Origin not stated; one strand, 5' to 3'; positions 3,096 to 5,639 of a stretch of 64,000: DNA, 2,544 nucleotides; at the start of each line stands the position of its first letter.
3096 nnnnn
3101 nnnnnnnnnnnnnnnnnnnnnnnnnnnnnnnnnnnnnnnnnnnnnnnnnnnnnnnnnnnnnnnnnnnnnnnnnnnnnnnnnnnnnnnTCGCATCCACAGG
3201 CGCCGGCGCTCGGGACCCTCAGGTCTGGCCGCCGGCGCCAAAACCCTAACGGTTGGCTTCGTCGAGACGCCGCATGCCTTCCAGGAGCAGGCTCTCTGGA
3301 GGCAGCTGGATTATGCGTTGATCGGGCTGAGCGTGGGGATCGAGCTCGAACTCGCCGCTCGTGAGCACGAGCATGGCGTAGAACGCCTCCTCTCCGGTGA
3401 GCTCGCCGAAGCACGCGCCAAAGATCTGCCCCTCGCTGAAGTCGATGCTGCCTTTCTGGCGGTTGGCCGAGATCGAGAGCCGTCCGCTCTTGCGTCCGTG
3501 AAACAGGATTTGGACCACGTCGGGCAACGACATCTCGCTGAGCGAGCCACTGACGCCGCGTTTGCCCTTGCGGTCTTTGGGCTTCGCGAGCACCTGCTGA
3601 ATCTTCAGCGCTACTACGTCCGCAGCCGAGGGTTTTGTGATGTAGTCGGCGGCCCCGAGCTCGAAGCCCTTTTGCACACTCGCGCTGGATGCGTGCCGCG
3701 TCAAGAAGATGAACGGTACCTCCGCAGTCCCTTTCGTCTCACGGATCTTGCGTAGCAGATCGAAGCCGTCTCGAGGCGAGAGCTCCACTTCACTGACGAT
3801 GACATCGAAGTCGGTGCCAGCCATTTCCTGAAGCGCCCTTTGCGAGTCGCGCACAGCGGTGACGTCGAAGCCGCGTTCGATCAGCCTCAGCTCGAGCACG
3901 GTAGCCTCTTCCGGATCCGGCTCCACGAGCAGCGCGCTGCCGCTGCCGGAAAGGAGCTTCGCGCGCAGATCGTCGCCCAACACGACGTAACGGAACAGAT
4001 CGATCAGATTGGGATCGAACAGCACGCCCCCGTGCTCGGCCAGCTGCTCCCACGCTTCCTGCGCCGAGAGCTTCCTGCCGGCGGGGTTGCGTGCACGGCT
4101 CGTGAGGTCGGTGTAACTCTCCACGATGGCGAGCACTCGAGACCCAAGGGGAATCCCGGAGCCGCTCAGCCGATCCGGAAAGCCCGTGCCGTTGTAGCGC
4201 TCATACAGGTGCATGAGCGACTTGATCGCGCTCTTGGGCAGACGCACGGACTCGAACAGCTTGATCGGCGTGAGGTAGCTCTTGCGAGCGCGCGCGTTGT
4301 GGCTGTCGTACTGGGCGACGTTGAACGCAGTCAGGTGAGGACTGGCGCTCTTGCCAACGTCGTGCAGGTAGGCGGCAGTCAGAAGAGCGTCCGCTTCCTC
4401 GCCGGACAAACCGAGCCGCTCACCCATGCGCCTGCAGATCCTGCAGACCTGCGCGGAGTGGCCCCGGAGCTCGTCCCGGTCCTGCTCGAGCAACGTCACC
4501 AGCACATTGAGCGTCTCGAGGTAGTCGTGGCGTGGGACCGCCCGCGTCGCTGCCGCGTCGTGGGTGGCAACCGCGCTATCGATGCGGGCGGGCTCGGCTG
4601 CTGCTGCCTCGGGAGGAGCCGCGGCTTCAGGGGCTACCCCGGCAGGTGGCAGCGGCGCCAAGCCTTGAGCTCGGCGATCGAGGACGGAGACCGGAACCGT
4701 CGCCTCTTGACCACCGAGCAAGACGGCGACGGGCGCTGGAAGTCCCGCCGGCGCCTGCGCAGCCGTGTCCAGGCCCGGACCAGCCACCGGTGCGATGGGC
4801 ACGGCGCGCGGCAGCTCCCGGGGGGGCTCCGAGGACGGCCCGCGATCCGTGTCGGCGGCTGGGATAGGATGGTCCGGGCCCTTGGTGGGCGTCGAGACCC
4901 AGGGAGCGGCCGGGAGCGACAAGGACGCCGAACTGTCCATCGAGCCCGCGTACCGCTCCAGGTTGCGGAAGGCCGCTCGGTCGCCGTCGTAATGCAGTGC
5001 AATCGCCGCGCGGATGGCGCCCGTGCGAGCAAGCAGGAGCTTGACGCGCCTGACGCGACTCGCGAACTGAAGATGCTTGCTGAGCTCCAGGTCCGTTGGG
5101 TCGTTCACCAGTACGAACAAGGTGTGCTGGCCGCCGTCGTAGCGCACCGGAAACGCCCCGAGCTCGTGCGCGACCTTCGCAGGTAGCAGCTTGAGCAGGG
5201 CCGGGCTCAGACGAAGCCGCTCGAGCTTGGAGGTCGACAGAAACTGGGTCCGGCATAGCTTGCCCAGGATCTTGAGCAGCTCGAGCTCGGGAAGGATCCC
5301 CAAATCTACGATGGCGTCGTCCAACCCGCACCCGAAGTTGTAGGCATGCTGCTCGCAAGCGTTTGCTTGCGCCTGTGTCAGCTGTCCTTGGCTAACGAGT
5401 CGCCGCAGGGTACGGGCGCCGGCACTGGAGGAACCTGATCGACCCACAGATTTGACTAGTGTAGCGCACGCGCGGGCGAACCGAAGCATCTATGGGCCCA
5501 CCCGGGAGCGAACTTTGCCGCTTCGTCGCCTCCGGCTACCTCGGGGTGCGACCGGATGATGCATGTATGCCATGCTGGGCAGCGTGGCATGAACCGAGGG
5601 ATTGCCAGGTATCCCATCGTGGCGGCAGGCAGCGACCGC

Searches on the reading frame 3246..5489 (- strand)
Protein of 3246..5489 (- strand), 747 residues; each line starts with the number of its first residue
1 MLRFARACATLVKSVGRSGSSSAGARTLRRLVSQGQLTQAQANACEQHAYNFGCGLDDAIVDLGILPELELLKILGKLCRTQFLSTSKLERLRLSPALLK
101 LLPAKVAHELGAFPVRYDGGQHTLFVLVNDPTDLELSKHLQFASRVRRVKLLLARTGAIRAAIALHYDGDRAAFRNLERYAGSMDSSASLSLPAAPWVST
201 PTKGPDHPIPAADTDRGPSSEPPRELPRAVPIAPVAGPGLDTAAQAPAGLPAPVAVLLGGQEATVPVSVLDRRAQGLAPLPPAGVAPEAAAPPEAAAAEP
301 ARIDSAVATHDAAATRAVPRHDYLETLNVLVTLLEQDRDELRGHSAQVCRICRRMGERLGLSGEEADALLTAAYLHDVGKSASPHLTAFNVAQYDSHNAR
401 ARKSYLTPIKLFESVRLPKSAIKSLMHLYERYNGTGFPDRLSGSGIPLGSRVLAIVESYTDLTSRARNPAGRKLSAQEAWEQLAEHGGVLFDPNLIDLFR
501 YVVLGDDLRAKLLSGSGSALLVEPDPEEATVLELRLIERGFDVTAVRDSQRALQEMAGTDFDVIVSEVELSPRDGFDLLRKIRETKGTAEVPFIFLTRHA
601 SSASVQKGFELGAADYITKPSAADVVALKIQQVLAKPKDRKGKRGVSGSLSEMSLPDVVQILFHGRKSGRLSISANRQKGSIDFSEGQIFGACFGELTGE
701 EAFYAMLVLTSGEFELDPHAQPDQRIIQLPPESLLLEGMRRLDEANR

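Call 72: find_encoding_contigs(protein=window:3246-5489:-, flank=10000, max_places=3)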
Protein window:3246-5489:- (747 aa): no gene with exactly this product is on record in the collection.
